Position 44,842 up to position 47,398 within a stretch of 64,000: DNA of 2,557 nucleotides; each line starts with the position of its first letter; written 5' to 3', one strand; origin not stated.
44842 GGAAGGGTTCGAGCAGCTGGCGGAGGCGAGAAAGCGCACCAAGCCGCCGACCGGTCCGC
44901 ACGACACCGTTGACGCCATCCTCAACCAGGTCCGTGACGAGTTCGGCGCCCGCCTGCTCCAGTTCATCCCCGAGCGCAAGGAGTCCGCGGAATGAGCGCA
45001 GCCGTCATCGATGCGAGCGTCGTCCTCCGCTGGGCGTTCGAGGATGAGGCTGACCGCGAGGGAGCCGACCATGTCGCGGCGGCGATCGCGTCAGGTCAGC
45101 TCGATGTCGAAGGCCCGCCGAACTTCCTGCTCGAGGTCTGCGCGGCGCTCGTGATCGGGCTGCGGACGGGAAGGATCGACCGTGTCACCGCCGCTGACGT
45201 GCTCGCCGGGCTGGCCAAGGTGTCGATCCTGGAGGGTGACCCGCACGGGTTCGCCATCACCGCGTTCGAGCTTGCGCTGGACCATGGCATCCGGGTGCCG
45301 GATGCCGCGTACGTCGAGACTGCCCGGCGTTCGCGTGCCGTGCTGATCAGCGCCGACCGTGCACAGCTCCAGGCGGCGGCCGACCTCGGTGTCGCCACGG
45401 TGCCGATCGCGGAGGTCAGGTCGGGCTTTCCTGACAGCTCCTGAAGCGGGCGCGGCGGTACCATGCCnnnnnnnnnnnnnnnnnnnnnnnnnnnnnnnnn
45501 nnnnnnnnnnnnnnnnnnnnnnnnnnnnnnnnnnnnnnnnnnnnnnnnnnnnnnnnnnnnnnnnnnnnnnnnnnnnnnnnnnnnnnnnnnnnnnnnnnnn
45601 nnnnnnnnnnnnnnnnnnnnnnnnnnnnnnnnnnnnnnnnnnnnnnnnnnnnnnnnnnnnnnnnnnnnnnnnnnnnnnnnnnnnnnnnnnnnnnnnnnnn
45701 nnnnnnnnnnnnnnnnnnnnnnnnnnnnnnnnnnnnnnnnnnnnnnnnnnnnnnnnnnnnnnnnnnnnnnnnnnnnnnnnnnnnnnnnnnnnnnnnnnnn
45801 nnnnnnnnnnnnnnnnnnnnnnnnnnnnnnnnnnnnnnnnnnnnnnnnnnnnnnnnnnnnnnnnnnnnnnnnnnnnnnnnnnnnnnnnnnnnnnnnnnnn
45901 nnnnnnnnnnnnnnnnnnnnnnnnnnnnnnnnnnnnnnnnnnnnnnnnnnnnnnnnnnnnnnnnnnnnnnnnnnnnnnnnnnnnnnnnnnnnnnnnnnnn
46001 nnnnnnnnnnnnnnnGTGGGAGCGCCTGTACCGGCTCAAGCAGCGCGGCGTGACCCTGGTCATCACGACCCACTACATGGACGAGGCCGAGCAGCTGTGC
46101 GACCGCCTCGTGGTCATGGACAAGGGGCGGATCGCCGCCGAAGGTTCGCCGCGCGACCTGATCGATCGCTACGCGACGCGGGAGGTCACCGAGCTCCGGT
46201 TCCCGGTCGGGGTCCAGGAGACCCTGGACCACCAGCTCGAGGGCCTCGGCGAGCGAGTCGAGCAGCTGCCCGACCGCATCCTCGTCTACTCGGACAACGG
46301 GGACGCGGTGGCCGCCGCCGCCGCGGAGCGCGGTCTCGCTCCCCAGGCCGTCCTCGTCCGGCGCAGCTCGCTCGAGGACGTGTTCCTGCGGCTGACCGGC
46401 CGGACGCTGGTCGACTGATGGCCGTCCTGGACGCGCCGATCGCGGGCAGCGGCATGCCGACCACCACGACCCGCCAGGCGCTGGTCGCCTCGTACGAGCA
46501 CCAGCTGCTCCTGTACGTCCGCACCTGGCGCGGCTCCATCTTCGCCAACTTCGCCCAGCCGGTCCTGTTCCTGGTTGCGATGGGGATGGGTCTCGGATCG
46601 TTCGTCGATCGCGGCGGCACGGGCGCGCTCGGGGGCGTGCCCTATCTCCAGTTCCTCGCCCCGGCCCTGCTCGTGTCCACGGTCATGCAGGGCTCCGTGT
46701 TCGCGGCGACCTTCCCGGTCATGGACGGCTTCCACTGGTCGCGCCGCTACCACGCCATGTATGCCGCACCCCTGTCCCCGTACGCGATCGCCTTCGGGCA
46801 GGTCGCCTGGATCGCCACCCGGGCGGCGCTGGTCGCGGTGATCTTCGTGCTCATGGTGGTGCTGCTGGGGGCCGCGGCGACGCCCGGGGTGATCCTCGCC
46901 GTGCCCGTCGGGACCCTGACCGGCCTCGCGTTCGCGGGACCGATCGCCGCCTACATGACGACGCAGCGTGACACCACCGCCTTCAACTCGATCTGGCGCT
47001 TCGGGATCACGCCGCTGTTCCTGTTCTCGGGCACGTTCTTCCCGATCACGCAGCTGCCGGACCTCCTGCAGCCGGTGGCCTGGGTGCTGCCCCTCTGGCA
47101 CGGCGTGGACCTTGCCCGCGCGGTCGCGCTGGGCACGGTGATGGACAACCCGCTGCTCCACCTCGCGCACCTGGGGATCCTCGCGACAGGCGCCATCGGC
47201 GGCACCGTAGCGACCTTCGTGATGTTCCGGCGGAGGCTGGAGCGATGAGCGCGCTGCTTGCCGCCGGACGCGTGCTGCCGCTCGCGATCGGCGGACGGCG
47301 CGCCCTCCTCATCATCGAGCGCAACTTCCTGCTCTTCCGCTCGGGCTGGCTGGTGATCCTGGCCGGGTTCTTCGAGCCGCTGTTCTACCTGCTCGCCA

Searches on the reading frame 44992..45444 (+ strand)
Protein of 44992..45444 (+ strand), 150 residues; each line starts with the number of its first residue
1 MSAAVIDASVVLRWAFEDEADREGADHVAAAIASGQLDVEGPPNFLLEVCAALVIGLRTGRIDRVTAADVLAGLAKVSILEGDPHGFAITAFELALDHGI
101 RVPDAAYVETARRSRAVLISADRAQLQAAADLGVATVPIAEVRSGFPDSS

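Call 55: search_protein_families(library=pfam, proteins=[window:44992-45444:+])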
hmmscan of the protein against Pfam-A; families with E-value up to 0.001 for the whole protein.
window:44992-45444:+ (150 aa): 1 family
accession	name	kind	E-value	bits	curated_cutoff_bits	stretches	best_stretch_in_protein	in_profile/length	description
PF01850.27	PIN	-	9e-09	36.4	23.6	1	5-129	2-118/120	PIN domain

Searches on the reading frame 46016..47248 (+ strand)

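Call 55: search_protein_families(library=pfam, proteins=[window:46016-47248:+])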
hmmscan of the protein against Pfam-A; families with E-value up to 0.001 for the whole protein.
window:46016-47248:+ (410 aa): 2 families
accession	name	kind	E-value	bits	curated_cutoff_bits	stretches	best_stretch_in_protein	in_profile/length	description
PF01061.29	ABC2_membrane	-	6.4e-15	55.7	26.9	1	158-370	5-209/211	ABC-2 type transporter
PF12698.13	ABC2_membrane_3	-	3.3e-09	36.8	31.6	1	210-390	160-338/347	ABC-2 family transporter protein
